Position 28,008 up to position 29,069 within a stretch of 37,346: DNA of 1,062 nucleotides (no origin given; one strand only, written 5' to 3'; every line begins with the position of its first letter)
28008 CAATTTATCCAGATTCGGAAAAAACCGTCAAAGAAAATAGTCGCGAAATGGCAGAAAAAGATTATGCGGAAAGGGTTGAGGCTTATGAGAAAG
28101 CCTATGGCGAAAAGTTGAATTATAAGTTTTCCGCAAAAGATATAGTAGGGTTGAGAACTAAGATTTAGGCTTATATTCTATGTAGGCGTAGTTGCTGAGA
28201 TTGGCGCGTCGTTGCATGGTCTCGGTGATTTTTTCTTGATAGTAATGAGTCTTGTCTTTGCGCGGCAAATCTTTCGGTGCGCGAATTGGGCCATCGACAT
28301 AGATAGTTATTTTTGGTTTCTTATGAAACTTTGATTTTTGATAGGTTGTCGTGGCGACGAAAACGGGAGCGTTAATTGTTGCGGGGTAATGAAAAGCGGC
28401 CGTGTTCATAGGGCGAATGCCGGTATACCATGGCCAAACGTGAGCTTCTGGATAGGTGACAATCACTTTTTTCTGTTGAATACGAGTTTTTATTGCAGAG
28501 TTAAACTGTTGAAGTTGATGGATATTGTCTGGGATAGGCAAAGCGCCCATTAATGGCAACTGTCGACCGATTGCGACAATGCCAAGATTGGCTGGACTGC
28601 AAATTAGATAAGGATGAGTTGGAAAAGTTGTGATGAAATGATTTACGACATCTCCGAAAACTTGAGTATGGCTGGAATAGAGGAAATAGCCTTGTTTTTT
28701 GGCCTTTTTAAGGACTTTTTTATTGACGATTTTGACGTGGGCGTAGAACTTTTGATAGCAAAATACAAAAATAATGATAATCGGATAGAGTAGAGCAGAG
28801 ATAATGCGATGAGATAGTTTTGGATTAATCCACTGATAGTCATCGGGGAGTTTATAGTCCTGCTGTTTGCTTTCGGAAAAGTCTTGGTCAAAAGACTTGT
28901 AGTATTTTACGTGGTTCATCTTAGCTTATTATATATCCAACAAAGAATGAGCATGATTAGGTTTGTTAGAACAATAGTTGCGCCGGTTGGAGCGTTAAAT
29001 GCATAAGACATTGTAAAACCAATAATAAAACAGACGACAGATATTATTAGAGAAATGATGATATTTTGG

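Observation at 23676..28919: Stand-alone acyl-AMP ligase / ACP / two GT8 / two acyltransferase cluster: candidate fatty-acid salvage and acylated-glycoconjugate pathway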

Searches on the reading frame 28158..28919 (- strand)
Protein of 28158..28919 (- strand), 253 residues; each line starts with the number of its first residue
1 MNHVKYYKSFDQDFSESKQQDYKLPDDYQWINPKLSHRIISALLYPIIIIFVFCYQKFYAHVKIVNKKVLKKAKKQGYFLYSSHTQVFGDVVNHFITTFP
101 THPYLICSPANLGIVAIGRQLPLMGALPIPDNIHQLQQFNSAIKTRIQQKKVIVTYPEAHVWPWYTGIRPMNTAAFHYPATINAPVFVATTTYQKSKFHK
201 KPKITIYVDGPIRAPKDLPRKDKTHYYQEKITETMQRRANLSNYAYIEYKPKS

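Call 3: search_protein_families(library=pfam, proteins=[window:28158-28919:-], max_evalue=0.01)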
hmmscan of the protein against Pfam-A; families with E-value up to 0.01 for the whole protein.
window:28158-28919:- (253 aa): 0 families

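Call 4: search_protein_families(library=ncbifam, proteins=[window:28158-28919:-], max_evalue=0.01)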
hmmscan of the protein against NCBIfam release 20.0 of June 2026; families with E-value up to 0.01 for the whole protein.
window:28158-28919:- (253 aa): 0 families

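Call 22: find_homologous_proteins(query=window:28158-28919:-, max_evalue=0.001)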
Query window:28158-28919:- (253 aa): 928 proteins with E <= 0.001 among 1025 candidates; the best 120 are listed.
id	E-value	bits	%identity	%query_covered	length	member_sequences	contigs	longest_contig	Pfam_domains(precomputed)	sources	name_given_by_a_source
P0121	1.4e-169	580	100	100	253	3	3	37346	-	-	-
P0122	1.5e-135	469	80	100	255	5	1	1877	-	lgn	-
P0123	1.2e-129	449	76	100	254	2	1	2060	-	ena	-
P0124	6.1e-128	444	75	100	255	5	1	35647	-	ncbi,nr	ncbi:MAG: 1-acyl-sn-glycerol-3-phosphate acyltransferase [Candidatus Saccharibacteria bacterium]|nr:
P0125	1.9e-126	439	75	99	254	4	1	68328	-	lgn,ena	-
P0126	3.0e-121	422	71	100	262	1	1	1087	-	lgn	-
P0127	1.5e-120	419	68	100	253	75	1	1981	-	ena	-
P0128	1.5e-118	413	70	100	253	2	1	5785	-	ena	-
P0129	5.1e-112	391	66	100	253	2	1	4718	-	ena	-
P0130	3.7e-105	369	67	100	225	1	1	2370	-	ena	-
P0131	5.2e-91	323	54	99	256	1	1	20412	PF01553.27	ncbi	-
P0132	3.7e-88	313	53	100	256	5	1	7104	PF01553.27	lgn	-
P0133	1.3e-87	312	55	98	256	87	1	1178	PF01553.27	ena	-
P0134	6.6e-87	309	51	99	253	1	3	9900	-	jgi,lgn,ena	-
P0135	1.1e-86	309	52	99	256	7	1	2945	PF01553.27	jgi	jgi:1-acyl-sn-glycerol-3-phosphate acyltransferase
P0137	6.4e-85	303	50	99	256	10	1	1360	PF01553.27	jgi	jgi:1-acyl-sn-glycerol-3-phosphate acyltransferase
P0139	7.3e-81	289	49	99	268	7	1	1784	PF01553.27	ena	-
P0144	1.3e-75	272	47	98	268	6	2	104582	PF01553.27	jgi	-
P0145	3.1e-75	271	46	100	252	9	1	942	PF01553.27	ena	-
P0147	3.9e-75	271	51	98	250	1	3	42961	PF01553.27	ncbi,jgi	jgi:1-acyl-sn-glycerol-3-phosphate acyltransferase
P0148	5.6e-75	270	50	99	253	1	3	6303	PF01553.27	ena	-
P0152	3.2e-74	268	48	100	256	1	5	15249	-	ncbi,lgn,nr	ncbi:MAG: 1-acyl-sn-glycerol-3-phosphate acyltransferase [Erysipelotrichaceae bacterium]|nr:1-acyl-s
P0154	1.6e-73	265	47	100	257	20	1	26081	PF01553.27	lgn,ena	-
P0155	1.6e-73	265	49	96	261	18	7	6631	PF01553.27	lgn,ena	-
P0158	3.5e-73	264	50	99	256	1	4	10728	PF01553.27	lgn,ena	-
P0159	4.6e-73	264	49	99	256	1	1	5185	PF01553.27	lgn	-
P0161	2.3e-72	262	50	99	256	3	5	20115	PF01553.27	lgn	-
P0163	5.2e-72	260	48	100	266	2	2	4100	PF01553.27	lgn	-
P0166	2.4e-71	258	48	100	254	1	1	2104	PF01553.27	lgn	-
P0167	2.4e-71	258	48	97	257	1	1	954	PF01553.27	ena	-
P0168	2.6e-71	258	49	97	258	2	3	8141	PF01553.27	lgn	-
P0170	3.3e-71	258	48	100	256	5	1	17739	PF01553.27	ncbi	-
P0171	3.9e-71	258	49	98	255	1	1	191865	PF01553.27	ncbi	-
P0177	1.6e-70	256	49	97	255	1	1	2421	PF01553.27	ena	-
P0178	2.0e-70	255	49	98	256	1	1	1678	PF01553.27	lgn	-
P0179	2.2e-70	255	48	100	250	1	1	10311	PF01553.27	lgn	-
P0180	2.8e-70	255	50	96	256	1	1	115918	PF01553.27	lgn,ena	-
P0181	3.1e-70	255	50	98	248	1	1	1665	PF01553.27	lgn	-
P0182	3.2e-70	255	49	97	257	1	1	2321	PF01553.27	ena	-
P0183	3.6e-70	254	50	96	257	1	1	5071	PF01553.27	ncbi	-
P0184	4.3e-70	254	45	98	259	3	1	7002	PF01553.27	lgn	-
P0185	6.3e-70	254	49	97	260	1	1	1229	PF01553.27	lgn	-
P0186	7.1e-70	253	49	99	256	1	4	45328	PF01553.27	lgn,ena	-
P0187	1.6e-69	252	45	99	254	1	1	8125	PF01553.27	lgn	-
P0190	3.0e-69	251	47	100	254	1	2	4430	PF01553.27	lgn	-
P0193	4.3e-69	251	50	98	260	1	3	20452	PF01553.27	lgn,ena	-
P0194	4.5e-69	251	49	97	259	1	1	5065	PF01553.27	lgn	-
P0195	4.7e-69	251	46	98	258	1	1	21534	PF01553.27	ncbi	-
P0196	5.7e-69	250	47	97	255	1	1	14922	PF01553.27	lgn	-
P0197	6.3e-69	250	49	98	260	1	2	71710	PF01553.27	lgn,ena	-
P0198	6.5e-69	250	49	97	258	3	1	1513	PF01553.27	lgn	-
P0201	1.3e-68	249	45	98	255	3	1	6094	PF01553.27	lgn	-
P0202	1.4e-68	249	48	98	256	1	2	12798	PF01553.27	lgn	-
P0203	1.4e-68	249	44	98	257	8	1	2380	PF01553.27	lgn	-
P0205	1.9e-68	249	47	98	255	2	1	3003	PF01553.27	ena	-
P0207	2.1e-68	249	48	98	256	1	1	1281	PF01553.27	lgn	-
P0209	2.4e-68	248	46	97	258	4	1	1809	PF01553.27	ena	-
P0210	2.5e-68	248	48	96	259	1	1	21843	PF01553.27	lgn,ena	-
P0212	2.7e-68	248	48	98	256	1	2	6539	PF01553.27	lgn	-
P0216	5.0e-68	247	47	98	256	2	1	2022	PF01553.27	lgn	-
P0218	7.5e-68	247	45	96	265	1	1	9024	PF01553.27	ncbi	-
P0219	7.8e-68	247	47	96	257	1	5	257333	PF01553.27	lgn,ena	-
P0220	8.9e-68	247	47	99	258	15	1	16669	PF01553.27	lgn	-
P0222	1.2e-67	246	47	98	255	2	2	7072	PF01553.27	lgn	-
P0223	1.4e-67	246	44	98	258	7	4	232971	PF01553.27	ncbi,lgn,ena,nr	ncbi:MAG: 1-acyl-sn-glycerol-3-phosphate acyltransferase [Clostridia bacterium]|nr:1-acyl-sn-glycero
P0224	1.5e-67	246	44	100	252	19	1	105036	PF01553.27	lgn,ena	-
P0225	1.5e-67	246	47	97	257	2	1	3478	PF01553.27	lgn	-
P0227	2.3e-67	245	46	99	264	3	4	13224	PF01553.27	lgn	-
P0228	2.6e-67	245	44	98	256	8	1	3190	PF01553.27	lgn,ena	-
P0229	2.7e-67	245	48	98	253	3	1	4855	PF01553.27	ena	-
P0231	3.3e-67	245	48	98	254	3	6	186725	PF01553.27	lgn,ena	-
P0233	3.6e-67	245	45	98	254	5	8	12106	PF01553.27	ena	-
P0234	4.0e-67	244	47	98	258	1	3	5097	PF01553.27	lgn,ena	-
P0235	4.4e-67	244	45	100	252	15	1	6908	PF01553.27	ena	-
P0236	5.0e-67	244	40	98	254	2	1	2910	PF01553.27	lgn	-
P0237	5.8e-67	244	48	97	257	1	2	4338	PF01553.27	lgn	-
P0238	6.5e-67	244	48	98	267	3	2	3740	PF01553.27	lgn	-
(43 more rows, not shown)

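Call 23: find_encoding_contigs(protein=P0223, flank=10000, max_places=2)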
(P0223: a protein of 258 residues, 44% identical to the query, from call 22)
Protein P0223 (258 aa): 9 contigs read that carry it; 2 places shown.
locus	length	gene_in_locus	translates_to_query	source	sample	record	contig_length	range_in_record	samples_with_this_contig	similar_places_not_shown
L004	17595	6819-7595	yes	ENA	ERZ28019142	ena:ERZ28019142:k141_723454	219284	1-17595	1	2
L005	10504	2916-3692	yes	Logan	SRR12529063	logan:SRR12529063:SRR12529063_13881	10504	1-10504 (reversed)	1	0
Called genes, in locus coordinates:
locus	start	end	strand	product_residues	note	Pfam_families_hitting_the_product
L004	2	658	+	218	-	?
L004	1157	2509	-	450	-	PF01554:MatE, PF03023:MurJ (weak), PF01554:MatE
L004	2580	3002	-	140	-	PF22381:Staph_reg_Sar_Rot (weak), PF01047:MarR, PF12802:MarR_2, PF13463:HTH_27, PF13601:HTH_34 (faint)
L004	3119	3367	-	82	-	PF19537:DUF6061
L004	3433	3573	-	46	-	PF13560:HTH_31, PF12844:HTH_19, PF01381:HTH_3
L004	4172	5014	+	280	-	PF01501:Glyco_transf_8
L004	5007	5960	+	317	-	PF01501:Glyco_transf_8, PF18404:Glyco_transf_24 (weak)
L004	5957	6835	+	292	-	PF01553:Acyltransferase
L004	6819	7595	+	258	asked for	PF01553:Acyltransferase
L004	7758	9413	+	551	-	PF04545:Sigma70_r4 (weak), PF08281:Sigma70_r4_2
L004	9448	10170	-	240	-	PF00376:MerR, PF12728:HTH_17 (faint), PF13411:MerR_1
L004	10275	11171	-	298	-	PF00892:EamA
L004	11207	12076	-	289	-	-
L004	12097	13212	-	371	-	PF01381:HTH_3, PF12844:HTH_19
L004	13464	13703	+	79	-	PF01257:2Fe-2S_thioredx (weak)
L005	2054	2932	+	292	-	PF01553:Acyltransferase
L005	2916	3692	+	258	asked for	PF01553:Acyltransferase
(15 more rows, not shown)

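Call 24: find_encoding_contigs(protein=P0152, flank=10000, max_places=2)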
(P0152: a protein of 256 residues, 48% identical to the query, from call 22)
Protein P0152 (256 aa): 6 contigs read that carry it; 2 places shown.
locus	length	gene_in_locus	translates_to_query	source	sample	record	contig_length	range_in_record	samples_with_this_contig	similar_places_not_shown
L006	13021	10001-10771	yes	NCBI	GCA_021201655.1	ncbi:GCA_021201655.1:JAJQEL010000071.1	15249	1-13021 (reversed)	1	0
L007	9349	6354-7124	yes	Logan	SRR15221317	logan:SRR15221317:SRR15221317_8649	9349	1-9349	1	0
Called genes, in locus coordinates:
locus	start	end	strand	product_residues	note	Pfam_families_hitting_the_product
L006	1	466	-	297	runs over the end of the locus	PF00512:HisKA, PF02518:HATPase_c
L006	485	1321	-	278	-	-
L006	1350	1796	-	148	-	-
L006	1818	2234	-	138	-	PF00005:ABC_tran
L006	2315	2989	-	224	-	PF00072:Response_reg, PF00486:Trans_reg_C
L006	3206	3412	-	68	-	-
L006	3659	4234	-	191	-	-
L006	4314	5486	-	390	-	PF01306:LacY_symp, PF07690:MFS_1, PF12832:MFS_1_like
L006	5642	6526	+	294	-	PF01418:HTH_6, PF01380:SIS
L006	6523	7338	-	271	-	PF00248:Aldo_ket_red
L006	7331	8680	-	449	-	PF01554:MatE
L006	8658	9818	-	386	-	PF01306:LacY_symp (faint), PF07690:MFS_1, PF12832:MFS_1_like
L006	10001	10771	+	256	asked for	-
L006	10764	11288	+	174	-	-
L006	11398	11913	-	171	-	-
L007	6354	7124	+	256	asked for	-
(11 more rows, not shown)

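Call 26: find_related_loci(query=A1, collection=genome_contigs, flank=8000)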
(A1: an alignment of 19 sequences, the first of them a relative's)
Query A1 (253 aa) in genome_contigs; peptide patterns used: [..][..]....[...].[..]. (x = any residue, [..] = any of these).
463 stretches matched a pattern; 462 encode a relative of the query (tblastn E <= 1e-3); the best 80 are kept; 80 distinct loci.
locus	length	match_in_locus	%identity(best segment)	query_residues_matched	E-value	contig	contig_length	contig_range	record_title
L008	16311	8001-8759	70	1-253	9e-127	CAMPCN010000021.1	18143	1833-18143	MAG: uncultured Candidatus Saccharibacteria bacterium isolate SRR873610_bin.96_metaWRAP_v1.3_MAG genome assembly, contig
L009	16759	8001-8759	70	1-253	1e-125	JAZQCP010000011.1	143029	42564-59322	MAG: Candidatus Nanosyncoccaceae bacterium isolate T1900044637_TS20190103.MAGScoT_cleanbin_000087 SGB_1192_k141_249905,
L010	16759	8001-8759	67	1-253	4e-122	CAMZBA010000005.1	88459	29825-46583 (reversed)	MAG TPA_asm: uncultured Candidatus Saccharibacteria bacterium isolate SRR10912535_bin.78_metaWRAP_v1.3_MAG genome assemb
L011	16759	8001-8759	74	1-252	4e-122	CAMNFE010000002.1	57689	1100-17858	MAG: uncultured Candidatus Saccharibacteria bacterium isolate SRR1222429_bin.14_metaWRAP_v1.3_MAG genome assembly, conti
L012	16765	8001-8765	52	1-253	3e-88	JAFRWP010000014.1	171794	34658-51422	Candidatus Saccharibacteria bacterium isolate RGIG2864 Goat_Omasum.Co__c2311447, whole genome shotgun sequence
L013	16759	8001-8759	70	1-253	2e-125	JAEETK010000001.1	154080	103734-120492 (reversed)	MAG: Candidatus Saccharibacteria bacterium isolate Tb.RUG.403 NODE_126_length_154080_cov_1.857301, whole genome shotgun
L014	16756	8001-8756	49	1-253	4e-83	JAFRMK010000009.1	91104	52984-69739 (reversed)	Candidatus Saccharibacteria bacterium isolate RGIG2602 Goat_Jejunum.Co__c1082892, whole genome shotgun sequence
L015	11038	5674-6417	49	2-252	4e-81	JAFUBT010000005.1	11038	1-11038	Candidatus Saccharibacteria bacterium isolate RGIG4350 Roe_deer_Jejunum-1__c102269, whole genome shotgun sequence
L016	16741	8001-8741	51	1-249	1e-80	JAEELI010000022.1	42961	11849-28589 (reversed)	MAG: Bacillales bacterium isolate Tb.RUG.212 k141_11867065_flag=1_multi=15.0000_len=42961, whole genome shotgun sequence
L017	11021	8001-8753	48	1-253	2e-79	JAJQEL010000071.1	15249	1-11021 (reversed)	MAG: Erysipelotrichaceae bacterium isolate MI.9_3 NODE_372_length_15249_cov_26.443991, whole genome shotgun sequence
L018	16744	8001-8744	47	3-250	1e-79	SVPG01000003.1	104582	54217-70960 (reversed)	MAG: Oscillospiraceae bacterium isolate SIG585 NODE_4693_length_104582_cov_1.844249, whole genome shotgun sequence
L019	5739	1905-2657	49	1-253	1e-79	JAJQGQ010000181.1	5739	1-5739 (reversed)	MAG: Erysipelotrichaceae bacterium isolate U.2_7 NODE_1816_length_5739_cov_7.837614, whole genome shotgun sequence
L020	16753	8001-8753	50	1-253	5e-79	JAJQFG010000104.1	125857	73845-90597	MAG: Erysipelotrichaceae bacterium isolate MO.1_4 NODE_19_length_125857_cov_26.542909, whole genome shotgun sequence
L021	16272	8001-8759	70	1-253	8e-125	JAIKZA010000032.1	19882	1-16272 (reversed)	MAG: Candidatus Saccharibacteria bacterium isolate RUI495 k141_223603_flag=0_multi=23.8339_len=19882, whole genome shotg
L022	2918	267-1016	49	1-252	1e-78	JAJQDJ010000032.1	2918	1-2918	MAG: Erysipelotrichaceae bacterium isolate MI.10_11 NODE_5537_length_2918_cov_8.972407, whole genome shotgun sequence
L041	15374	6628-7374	47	1-249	2e-72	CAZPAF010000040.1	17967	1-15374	MAG TPA_asm: uncultured Lachnospiraceae bacterium isolate SRP315200_co2_78 genome assembly, contig: NODE_3127_length_179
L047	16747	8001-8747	44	1-250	2e-71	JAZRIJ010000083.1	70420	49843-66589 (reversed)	MAG: Eubacteriales bacterium isolate T1900045475_YK20190169.MAGScoT_cleanbin_000017 SGB_7260_k141_2782756, whole genome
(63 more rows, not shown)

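Call 31: search_solved_structures(query=A1, max_evalue=1, show_alignments=2)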
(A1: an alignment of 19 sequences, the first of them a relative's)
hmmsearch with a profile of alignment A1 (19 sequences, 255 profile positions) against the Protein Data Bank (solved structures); distinct sequences matched with E-value up to 1: 1.
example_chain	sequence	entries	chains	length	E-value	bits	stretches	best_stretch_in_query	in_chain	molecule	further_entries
4hcx_A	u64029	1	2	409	0.86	12.1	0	163-192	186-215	Isocitrate dehydrogenase [NADP]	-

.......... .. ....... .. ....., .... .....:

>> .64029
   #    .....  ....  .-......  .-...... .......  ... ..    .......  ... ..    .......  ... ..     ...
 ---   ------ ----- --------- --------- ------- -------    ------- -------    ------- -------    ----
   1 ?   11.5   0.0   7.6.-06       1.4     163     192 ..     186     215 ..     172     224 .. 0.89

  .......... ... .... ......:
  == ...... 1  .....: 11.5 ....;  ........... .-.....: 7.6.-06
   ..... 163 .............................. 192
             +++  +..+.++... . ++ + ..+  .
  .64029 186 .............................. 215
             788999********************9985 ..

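Call 41: predict_structure(alignment_id=A1)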
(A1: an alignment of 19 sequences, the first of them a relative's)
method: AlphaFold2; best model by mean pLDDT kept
length: 253 residues; sequences in the alignment: 19
mean_pLDDT: 86.9   pTM: 0.87
mean pLDDT of the five models: 86.9, 86.2, 83.9, 83.3, 81.6
residues with pLDDT >= 90: 96; 70-90: 145; 50-70: 11; < 50: 1
segments of 3 or more residues with pLDDT < 50: none
pLDDT, mean of each block of 10 residues (from residue 1): 82 72 86 86 85 82 91 91 76 86 89 80 88 89 94 85 84 87 92 84 92 93 95 95 87 88
secondary structure, 60 per line:
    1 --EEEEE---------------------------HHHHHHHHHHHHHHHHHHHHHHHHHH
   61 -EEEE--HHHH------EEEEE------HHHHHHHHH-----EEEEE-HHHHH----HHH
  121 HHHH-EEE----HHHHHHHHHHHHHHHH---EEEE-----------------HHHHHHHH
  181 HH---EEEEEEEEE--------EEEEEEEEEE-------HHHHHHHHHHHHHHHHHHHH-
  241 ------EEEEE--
elements in order: E3-7 H35-60 E62-65 H68-71 E78-82 H89-97 E103-107 H109-113 H118-124 E126-128 H133-148 E152-155 H173-182 E186-194 E203-212 H220-239 E247-251

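Call 44: fold_search(model_id=the predicted structure, library=pdb)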
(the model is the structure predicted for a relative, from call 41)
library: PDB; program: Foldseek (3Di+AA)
matches with E <= 10: 677; with E <= 0.001: 15
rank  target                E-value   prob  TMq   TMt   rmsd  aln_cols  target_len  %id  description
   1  5kn7                  1.3e-05  1.00  0.49  0.40  12.7       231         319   10  Lipid A secondary acyltransferase LpxM from Acinetobacter baumannii (released 2016-09-28)
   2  5kym_A                1.5e-05  1.00  0.57  0.60   5.6       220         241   10  Crystal Structure of the 1-acyl-sn-glycerophosphate (LPA) acyltransferase, PlsC, from Thermotoga maritima (released 2017-07-26)
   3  5knk                  2.8e-05  1.00  0.49  0.39  12.8       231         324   10  Lipid A secondary acyltransferase LpxM from Acinetobacter baumannii with catalytic residue substitution (E127A) (released 2016-09-28)
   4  5f2z_C                5.9e-05  1.00  0.49  0.51  12.4       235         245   11  Crystal structure of membrane associated PatA from Mycobacterium smegmatis in complex with palmitate - P21 space group (released 2016-03-09)
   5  7ojt_A                6.6e-05  1.00  0.50  0.50  12.5       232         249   10  Crystal structure of unliganded PatA, a membrane associated acyltransferase from Mycobacterium smegmatis (released 2021-10-27)
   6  5kym_B                7.0e-05  1.00  0.56  0.60   5.4       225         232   10  Crystal Structure of the 1-acyl-sn-glycerophosphate (LPA) acyltransferase, PlsC, from Thermotoga maritima (released 2017-07-26)
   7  5f2z_B                7.5e-05  1.00  0.46  0.46  12.6       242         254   10  Crystal structure of membrane associated PatA from Mycobacterium smegmatis in complex with palmitate - P21 space group (released 2016-03-09)
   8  5oce_B                7.9e-05  1.00  0.45  0.45  12.9       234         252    9  THE MOLECULAR MECHANISM OF SUBSTRATE RECOGNITION AND CATALYSIS OF THE MEMBRANE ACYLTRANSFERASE PatA -- Complex of PatA (released 2017-12-27)
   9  5f2t_A                1.3e-04  1.00  0.49  0.49  11.8       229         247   11  Crystal structure of membrane associated PatA from Mycobacterium smegmatis in complex with palmitate - C 2 space group (released 2016-03-09)
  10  5f2z_D                1.4e-04  1.00  0.47  0.47  12.4       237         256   12  Crystal structure of membrane associated PatA from Mycobacterium smegmatis in complex with palmitate - P21 space group (released 2016-03-09)
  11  5oce_A                2.0e-04  1.00  0.50  0.49  12.4       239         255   12  THE MOLECULAR MECHANISM OF SUBSTRATE RECOGNITION AND CATALYSIS OF THE MEMBRANE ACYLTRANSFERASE PatA -- Complex of PatA (released 2017-12-27)
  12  5f2z_A                2.0e-04  1.00  0.49  0.49  12.5       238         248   11  Crystal structure of membrane associated PatA from Mycobacterium smegmatis in complex with palmitate - P21 space group (released 2016-03-09)
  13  5f31                  2.7e-04  1.00  0.48  0.48  12.5       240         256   10  Crystal structure of membrane associated PatA from Mycobacterium smegmatis in complex with palmitate - P 42 21 2 space g (released 2016-03-09)
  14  5f2t_B                2.8e-04  1.00  0.48  0.47  10.3       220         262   10  Crystal structure of membrane associated PatA from Mycobacterium smegmatis in complex with palmitate - C 2 space group (released 2016-03-09)
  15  5f34_A                4.9e-04  1.00  0.47  0.47  12.1       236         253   11  Crystal structure of membrane associated PatA from Mycobacterium smegmatis in complex with S-hexadecyl Coenzyme A - P2 (released 2016-03-09)
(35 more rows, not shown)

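Call 62: search_dna_similar(query=window:28158-28919:-, collection=plasmids, mode=protein, max_evalue=0.01, max_rows=30)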
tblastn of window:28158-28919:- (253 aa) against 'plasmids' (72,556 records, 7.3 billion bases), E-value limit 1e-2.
Records with a match: 20; places in all: 22; records where one place covers at least 80% of the query: 17.
Best place of each record, by identity: <60% 20.
By first word of the organism name: Pediococcus 7; Levilactobacillus 6; Loigolactobacillus 2; Roseburia 1; Secundilactobacillus 1; Fructilactobacillus 1; Subdoligranulum 1; Lactobacillus 1.
By predicted mobility (MOB-suite, as given by PLSDB): non-mobilizable 14; mobilizable 6.
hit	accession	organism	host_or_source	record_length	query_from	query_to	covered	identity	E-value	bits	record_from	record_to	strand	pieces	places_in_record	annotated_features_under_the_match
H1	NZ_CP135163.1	Roseburia sp. 831b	Sus scrofa domesticus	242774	2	253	100%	44.0%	2e-55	198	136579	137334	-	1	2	lysophospholipid acyltransferase family protein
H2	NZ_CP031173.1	Levilactobacillus brevis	Beer Keg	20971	7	253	98%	36.8%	2e-45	169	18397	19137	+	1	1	1-acyl-sn-glycerol-3-phosphate acyltransferase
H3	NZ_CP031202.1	Levilactobacillus brevis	-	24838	7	253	98%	36.8%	2e-45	169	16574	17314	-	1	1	1-acyl-sn-glycerol-3-phosphate acyltransferase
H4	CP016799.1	Levilactobacillus brevis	cell culture,wheat beer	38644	7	253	98%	36.8%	2e-45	169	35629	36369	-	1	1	acyl-phosphate glycerol 3-phosphate acyltransferase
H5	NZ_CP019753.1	Levilactobacillus brevis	cell culture,brewery-associated surface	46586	7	253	98%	36.8%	2e-45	169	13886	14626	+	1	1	1-acyl-sn-glycerol-3-phosphate acyltransferase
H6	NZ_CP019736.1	Levilactobacillus brevis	cell culture,wheat beer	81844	7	253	98%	36.8%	2e-45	169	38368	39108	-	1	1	1-acyl-sn-glycerol-3-phosphate acyltransferase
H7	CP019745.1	Levilactobacillus brevis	cell culture,wheat beer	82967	7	253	98%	36.8%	2e-45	169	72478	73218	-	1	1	acyl-phosphate glycerol 3-phosphate acyltransferase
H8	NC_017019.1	Pediococcus claussenii ATCC BAA-344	-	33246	7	253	98%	36.4%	4e-45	168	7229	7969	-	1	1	1-acyl-sn-glycerol-3-phosphate acyltransferase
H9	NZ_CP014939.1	Pediococcus claussenii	cell culture,brewery environment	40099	7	253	98%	36.4%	4e-45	168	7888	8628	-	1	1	1-acyl-sn-glycerol-3-phosphate acyltransferase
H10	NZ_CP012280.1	Pediococcus damnosus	brewery environment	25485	7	253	98%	36.4%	5e-45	168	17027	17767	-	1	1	hypothetical protein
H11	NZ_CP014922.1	Secundilactobacillus paracollinoides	cell culture,brewery environment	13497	7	253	98%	36.4%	5e-45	168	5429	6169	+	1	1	1-acyl-sn-glycerol-3-phosphate acyltransferase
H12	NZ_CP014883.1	Loigolactobacillus backii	cell culture,brewery environment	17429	7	253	98%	36.4%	6e-45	167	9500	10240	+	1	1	acyl-phosphate glycerol 3-phosphate acyltransferase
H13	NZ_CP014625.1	Loigolactobacillus backii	cell culture,light wheat beer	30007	7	253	98%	36.4%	6e-45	167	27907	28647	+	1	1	acyl-phosphate glycerol 3-phosphate acyltransferase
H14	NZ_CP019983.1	Pediococcus inopinatus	Single cell,brewery yeast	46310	7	253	98%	36.4%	1e-44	167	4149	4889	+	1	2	acyl-phosphate glycerol 3-phosphate acyltransferase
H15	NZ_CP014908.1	Fructilactobacillus lindneri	cell culture,brewery environment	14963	7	253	98%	36.4%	3e-44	166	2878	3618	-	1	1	acyl-phosphate glycerol 3-phosphate acyltransferase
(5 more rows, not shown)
